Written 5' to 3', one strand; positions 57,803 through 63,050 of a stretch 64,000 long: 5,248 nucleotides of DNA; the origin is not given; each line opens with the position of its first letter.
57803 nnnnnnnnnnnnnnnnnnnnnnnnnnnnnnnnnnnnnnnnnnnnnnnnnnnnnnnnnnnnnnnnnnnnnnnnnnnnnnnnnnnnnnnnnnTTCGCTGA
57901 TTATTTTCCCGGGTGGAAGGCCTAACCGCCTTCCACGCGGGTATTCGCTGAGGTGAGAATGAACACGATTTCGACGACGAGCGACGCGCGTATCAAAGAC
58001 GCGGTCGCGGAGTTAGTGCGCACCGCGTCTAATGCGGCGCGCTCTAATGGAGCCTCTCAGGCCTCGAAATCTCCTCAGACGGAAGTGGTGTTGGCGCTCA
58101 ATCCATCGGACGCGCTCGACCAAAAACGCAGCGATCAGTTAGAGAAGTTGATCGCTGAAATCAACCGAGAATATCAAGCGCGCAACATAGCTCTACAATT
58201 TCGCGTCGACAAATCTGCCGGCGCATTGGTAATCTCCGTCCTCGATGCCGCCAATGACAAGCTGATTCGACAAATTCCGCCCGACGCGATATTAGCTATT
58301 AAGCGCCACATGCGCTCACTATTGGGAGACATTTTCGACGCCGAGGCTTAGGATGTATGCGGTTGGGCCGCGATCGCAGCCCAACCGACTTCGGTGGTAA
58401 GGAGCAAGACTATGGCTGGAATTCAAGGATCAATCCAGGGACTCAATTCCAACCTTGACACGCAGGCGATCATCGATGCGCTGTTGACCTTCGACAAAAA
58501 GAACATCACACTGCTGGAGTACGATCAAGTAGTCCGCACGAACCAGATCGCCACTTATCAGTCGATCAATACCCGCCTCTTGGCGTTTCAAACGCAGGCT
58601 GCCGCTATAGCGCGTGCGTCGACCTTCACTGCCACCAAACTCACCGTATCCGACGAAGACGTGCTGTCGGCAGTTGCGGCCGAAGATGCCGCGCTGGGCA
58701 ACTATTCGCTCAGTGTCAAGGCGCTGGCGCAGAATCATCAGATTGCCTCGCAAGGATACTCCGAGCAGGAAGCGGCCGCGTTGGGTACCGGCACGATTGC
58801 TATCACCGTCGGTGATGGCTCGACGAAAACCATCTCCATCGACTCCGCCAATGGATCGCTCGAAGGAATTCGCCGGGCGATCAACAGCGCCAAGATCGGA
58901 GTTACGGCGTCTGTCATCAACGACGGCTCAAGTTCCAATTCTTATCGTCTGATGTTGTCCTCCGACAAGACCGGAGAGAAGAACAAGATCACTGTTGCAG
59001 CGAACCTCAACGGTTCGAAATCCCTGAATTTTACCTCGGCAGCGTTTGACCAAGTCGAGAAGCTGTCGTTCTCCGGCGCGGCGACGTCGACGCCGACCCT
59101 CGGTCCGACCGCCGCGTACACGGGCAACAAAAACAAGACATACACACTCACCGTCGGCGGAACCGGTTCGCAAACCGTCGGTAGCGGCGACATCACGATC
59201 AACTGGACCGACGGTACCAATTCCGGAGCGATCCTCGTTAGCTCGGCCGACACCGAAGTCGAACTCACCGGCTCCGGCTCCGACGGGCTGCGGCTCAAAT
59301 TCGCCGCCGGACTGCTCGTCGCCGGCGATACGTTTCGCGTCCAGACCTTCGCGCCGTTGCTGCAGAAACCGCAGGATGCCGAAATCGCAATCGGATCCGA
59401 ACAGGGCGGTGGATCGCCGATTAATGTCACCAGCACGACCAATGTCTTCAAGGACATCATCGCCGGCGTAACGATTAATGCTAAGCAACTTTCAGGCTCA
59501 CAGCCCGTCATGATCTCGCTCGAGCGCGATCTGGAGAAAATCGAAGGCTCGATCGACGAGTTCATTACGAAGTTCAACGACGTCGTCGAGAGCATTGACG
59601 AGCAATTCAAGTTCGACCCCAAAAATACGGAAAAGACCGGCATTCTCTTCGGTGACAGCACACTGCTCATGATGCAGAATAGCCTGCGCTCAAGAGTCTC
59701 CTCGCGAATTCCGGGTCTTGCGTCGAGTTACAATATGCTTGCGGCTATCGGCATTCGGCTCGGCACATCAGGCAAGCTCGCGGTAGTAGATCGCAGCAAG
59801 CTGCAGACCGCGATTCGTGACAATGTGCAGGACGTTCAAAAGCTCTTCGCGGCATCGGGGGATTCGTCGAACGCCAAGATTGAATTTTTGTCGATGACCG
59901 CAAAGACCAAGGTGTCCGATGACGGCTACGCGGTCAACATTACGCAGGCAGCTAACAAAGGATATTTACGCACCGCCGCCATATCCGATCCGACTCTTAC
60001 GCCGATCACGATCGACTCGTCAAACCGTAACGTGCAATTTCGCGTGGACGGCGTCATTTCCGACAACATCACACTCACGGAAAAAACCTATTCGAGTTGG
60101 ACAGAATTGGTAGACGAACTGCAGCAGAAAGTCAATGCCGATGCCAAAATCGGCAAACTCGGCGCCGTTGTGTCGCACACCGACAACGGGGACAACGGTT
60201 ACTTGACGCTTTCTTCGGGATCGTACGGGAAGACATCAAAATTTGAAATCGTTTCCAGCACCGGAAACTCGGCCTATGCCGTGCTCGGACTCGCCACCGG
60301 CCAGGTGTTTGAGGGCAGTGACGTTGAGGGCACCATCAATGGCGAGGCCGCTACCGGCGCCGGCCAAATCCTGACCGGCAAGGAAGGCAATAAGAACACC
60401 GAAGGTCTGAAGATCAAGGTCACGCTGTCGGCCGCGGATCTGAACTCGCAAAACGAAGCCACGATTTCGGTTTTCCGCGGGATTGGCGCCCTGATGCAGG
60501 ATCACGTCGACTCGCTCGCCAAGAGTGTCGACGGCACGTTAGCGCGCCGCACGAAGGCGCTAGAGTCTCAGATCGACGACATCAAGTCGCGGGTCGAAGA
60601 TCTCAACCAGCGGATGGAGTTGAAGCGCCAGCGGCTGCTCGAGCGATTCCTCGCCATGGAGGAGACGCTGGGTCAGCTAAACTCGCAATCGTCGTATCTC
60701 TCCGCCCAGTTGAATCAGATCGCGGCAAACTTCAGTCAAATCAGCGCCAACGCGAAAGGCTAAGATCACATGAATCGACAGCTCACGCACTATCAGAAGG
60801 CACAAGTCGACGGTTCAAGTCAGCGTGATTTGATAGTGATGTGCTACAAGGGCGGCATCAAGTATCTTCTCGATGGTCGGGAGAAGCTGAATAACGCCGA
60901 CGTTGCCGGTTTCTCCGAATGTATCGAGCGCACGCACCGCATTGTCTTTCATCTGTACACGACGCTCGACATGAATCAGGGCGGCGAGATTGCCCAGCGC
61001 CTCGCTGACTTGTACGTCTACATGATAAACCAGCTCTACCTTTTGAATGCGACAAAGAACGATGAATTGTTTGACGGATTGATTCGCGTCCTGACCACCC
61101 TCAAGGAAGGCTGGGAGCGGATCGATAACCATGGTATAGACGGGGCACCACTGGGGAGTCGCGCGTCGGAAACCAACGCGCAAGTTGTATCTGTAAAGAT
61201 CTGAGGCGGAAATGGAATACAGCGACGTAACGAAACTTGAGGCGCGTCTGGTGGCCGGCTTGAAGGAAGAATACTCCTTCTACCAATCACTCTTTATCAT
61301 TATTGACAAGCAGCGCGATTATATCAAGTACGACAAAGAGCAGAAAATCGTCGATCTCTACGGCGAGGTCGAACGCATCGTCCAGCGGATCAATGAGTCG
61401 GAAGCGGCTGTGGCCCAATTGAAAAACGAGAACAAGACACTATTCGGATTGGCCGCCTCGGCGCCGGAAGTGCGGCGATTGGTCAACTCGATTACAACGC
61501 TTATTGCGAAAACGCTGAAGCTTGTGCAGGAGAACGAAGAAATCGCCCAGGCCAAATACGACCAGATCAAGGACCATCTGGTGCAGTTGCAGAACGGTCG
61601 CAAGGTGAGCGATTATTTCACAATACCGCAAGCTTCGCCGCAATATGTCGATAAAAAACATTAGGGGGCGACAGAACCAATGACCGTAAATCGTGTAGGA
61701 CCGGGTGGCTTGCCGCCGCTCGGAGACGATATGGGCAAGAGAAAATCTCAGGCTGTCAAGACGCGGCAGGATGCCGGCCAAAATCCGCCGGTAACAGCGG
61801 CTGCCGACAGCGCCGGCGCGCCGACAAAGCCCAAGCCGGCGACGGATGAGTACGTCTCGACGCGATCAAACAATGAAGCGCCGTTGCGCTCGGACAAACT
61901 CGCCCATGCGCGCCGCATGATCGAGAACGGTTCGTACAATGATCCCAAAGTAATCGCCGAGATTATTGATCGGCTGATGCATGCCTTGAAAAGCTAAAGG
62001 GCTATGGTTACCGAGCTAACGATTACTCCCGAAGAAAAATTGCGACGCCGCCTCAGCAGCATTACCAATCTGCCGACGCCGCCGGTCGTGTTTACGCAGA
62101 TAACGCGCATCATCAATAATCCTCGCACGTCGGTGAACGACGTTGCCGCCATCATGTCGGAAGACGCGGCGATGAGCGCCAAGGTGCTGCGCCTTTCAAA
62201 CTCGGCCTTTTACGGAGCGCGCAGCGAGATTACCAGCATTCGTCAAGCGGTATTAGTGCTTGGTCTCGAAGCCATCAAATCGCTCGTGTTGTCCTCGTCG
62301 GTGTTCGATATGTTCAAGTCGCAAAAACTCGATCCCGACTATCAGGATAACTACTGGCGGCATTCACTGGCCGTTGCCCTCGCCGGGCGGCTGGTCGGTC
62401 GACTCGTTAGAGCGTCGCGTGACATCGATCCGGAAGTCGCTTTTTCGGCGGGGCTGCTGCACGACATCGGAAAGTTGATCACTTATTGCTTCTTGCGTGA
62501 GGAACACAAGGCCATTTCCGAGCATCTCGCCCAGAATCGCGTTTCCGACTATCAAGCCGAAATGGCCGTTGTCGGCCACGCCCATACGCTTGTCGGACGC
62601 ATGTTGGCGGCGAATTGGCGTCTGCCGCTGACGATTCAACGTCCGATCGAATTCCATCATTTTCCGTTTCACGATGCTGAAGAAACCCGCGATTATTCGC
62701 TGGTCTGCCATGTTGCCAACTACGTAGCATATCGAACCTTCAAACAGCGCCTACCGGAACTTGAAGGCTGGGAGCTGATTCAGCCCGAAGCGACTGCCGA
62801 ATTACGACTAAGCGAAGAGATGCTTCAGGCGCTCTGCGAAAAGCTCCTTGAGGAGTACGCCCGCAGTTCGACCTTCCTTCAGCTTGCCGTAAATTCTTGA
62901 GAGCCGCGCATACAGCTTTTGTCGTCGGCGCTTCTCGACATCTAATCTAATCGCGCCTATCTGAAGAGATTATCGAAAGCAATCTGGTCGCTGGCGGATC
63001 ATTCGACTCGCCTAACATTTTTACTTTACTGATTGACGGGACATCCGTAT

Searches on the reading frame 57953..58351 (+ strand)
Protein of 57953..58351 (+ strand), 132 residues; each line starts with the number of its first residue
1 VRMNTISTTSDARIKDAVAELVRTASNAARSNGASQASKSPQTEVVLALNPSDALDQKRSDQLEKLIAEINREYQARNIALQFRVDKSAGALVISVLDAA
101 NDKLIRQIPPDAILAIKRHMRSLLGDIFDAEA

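Call 47: search_protein_families(library=pfam, proteins=[window:57953-58351:+], max_evalue=0.01)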
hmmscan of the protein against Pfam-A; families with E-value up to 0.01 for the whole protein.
window:57953-58351:+ (132 aa): 4 families
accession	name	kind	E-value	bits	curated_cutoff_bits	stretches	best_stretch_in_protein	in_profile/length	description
PF03646.20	FlaG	-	9.1e-18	64.7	23.8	1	35-129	6-100/101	FlaG protein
PF11333.13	DUF3135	-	3.6e-05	24.4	22.7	1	48-87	12-51/81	Protein of unknown function (DUF3135)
PF22737.1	NNH6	-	0.0038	17.8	27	1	47-88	44-84/114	NACHT N-terminal Helical domain 6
PF13860.13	FlgD_ig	-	0.0071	16.7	27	0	74-109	7-41/79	FlgD Ig-like domain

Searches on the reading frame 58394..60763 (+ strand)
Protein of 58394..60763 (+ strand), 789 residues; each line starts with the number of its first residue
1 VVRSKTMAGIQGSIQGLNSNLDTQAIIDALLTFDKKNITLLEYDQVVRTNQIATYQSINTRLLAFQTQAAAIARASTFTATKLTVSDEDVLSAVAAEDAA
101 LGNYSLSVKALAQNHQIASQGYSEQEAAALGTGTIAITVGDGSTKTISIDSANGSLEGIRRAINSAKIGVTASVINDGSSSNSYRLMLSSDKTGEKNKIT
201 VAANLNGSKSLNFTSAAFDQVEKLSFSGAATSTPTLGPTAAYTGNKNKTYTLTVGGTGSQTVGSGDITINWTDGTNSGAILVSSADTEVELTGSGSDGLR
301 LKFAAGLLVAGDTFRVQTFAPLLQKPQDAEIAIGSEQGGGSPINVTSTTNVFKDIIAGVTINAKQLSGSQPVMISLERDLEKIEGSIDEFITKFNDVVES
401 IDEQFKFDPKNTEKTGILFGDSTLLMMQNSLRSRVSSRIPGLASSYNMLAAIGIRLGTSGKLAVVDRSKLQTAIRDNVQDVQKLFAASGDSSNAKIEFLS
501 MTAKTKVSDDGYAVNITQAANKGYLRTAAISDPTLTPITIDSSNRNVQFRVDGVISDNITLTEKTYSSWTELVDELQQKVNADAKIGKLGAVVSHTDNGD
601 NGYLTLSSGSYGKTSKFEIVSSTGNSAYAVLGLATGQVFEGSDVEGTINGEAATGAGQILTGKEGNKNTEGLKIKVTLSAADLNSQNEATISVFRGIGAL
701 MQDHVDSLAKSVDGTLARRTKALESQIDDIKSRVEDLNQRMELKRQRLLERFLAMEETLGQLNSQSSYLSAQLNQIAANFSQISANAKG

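Call 47: search_protein_families(library=pfam, proteins=[window:58394-60763:+], max_evalue=0.01)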
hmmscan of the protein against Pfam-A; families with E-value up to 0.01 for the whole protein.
window:58394-60763:+ (789 aa): 3 families
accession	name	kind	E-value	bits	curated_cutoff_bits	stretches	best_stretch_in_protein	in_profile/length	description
PF07195.17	FliD_C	-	9.6e-41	140.2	25.4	2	327-524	2-181/236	Flagellar hook-associated protein 2 C-terminus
PF02465.23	FliD_N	-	4.8e-18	66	24.8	1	19-115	1-97/97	Flagellar hook-associated protein 2 N-terminus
PF07196.18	Flagellin_IN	-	4.8e-06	27.1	22.7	1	134-192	1-55/55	Flagellin hook IN motif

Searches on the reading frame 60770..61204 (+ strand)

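Call 47: search_protein_families(library=pfam, proteins=[window:60770-61204:+], max_evalue=0.01)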
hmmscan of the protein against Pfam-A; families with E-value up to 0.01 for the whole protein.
window:60770-61204:+ (144 aa): 1 family
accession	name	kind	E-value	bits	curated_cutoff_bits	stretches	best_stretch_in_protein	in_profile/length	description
PF02561.19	FliS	-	3e-28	98.8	26.7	1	7-118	3-114/115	Flagellar protein FliS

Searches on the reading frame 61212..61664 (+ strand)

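Call 47: search_protein_families(library=pfam, proteins=[window:61212-61664:+], max_evalue=0.01)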
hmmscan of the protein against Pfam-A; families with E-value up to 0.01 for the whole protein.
window:61212-61664:+ (150 aa): 5 families
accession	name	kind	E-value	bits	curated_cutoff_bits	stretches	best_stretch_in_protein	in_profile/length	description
PF05130.17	FlgN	-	1.6e-05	25.8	30.5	1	11-131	4-134/147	FlgN protein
PF05400.18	FliT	-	0.00026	22.2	29.5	1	51-134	8-83/85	Flagellar protein FliT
PF12210.13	Hrs_helical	-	0.00042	21.2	30.6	1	87-134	33-79/95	Hepatocyte growth factor-regulated tyrosine kinase substrate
PF06008.19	Laminin_I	-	0.0056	16.9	34.6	1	42-118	45-122/259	Laminin Domain I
PF00804.31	Syntaxin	-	0.0071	16.6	26.7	0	44-107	2-65/157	Syntaxin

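Call 50: search_protein_families(library=ncbifam, proteins=[window:61212-61664:+], max_evalue=10)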
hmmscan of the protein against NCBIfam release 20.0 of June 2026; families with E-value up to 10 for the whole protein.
window:61212-61664:+ (150 aa): 0 families

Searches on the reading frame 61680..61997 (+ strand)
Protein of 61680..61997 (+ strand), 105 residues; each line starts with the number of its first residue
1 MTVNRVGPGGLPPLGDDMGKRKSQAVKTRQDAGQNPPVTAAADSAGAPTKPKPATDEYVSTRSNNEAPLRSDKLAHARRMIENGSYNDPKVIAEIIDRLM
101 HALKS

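Call 47: search_protein_families(library=pfam, proteins=[window:61680-61997:+], max_evalue=0.01)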
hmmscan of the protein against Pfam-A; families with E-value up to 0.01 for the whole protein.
window:61680-61997:+ (105 aa): 0 families

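Call 49: search_solved_structures(query=window:61680-61994:+, max_evalue=10, show_alignments=2)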
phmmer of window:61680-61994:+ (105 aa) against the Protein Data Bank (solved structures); distinct sequences matched with E-value up to 10: 0.

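Call 50: search_protein_families(library=ncbifam, proteins=[window:61680-61997:+], max_evalue=10)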
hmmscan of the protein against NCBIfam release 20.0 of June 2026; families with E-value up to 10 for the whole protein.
window:61680-61997:+ (105 aa): 1 family
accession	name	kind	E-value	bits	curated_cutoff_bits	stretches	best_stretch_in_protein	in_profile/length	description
TIGR03824.1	FlgM_jcvi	equivalog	0.032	15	40.75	1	23-94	23-91/98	flagellar biosynthesis anti-sigma factor FlgM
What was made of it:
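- It gives a full-length but weak TIGR03824 hit (E = 0.032, call 50).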

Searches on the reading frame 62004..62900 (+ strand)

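Call 47: search_protein_families(library=pfam, proteins=[window:62004-62900:+], max_evalue=0.01)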
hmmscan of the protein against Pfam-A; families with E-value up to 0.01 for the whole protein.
window:62004-62900:+ (298 aa): 2 families
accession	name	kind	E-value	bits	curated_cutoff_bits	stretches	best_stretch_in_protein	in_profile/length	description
PF08668.18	HDOD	-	2.3e-58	197.3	22.9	1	23-220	1-195/196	HDOD domain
PF01966.28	HD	-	9.7e-10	39.2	22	1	117-240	1-112/116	HD domain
